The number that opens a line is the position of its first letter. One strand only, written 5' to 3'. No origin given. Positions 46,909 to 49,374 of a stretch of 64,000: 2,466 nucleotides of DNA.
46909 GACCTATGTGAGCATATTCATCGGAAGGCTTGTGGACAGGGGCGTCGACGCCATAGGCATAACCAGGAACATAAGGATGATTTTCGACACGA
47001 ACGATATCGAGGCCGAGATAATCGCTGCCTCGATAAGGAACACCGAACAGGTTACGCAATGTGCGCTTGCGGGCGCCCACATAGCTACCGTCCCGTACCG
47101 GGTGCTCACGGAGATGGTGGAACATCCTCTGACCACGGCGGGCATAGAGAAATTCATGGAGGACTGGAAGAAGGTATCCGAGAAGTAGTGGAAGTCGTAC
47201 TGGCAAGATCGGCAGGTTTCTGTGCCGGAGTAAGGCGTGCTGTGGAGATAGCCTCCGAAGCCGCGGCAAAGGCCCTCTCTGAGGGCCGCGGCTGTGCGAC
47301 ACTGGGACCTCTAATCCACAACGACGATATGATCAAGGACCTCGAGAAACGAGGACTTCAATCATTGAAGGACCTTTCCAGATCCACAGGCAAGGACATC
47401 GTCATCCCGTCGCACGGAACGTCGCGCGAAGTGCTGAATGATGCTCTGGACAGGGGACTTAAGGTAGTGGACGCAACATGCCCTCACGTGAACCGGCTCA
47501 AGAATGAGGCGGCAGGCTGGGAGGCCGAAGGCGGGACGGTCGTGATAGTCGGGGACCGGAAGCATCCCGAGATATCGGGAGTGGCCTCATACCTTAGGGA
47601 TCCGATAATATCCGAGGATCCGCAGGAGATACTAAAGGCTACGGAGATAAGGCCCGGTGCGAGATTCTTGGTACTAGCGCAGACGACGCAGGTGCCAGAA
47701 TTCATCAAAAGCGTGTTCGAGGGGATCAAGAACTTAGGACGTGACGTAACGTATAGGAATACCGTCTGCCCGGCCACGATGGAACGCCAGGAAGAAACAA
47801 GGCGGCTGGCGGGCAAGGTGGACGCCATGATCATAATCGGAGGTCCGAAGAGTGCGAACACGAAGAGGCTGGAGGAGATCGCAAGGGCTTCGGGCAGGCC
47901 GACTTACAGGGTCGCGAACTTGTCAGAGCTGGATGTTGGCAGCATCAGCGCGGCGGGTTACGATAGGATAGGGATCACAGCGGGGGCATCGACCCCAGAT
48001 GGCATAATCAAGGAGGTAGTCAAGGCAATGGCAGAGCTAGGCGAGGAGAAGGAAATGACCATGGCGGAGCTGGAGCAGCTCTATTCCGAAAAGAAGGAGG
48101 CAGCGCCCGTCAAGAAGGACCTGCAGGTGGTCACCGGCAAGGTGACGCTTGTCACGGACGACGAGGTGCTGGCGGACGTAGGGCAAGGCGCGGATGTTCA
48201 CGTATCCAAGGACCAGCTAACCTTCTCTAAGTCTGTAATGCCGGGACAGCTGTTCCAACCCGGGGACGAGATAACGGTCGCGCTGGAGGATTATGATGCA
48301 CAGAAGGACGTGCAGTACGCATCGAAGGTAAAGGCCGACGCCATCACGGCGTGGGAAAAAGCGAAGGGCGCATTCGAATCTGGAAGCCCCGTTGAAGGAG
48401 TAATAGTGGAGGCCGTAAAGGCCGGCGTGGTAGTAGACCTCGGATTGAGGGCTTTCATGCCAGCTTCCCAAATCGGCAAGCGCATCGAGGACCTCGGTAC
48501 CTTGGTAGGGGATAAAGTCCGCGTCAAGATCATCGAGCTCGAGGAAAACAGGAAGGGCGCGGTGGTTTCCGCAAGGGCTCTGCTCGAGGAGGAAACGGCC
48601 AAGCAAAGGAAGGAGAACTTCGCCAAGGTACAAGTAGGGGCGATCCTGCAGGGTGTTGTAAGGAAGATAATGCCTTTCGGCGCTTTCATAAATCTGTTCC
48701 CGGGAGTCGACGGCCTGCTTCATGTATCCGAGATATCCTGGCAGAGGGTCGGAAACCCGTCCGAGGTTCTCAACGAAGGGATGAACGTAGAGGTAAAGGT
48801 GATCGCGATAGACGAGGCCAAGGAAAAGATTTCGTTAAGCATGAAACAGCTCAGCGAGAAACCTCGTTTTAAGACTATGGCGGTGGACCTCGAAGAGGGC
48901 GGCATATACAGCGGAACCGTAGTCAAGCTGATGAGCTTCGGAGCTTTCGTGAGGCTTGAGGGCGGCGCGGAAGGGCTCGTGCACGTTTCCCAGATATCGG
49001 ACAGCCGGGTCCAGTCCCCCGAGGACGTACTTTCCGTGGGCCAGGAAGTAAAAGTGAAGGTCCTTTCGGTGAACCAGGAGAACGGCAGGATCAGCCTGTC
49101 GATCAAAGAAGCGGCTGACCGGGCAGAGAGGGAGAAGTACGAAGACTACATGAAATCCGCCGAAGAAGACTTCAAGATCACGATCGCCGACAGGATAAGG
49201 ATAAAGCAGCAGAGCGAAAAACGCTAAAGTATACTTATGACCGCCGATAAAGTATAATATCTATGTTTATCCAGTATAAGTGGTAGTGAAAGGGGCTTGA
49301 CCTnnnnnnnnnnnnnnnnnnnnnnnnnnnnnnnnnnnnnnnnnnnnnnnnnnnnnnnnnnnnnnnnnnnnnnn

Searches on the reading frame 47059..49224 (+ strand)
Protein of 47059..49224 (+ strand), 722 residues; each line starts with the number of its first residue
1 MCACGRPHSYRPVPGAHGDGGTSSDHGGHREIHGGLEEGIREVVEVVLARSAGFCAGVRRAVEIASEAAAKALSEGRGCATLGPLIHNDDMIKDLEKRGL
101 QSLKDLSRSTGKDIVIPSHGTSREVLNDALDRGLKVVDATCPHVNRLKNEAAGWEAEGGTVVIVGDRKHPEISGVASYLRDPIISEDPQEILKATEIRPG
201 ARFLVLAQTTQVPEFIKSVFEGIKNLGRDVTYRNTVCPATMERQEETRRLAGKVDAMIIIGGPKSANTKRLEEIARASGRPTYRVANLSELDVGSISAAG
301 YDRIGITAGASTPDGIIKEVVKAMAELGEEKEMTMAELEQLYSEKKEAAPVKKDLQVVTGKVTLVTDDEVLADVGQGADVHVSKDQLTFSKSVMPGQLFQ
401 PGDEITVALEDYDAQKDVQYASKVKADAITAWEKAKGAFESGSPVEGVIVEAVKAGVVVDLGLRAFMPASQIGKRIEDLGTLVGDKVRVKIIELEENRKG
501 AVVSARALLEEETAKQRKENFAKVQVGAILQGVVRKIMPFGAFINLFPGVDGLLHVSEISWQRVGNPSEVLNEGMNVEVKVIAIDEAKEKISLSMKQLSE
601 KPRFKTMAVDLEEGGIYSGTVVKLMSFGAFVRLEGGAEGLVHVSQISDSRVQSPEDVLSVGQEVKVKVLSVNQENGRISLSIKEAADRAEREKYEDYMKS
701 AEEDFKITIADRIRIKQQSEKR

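Call 25: search_protein_families(library=pfam, proteins=[window:47059-49224:+], max_evalue=0.00001)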
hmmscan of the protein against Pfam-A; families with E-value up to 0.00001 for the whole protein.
window:47059-49224:+ (722 aa): 4 families
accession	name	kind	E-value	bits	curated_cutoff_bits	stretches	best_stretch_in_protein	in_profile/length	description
PF02401.23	LYTB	-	1.2e-77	261.3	24.5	1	46-324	1-266/267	LytB protein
PF00575.29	S1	-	1.2e-60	202.3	22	3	611-683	2-74/74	S1 RNA binding domain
PF23459.1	S1_RRP5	-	1.4e-19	70.8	27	2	611-681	1-71/72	RRP5 S1 domain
PF21710.3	Spt6_S1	-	3.2e-07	31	27.5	0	612-684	15-88/91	Spt6, S1/OB domain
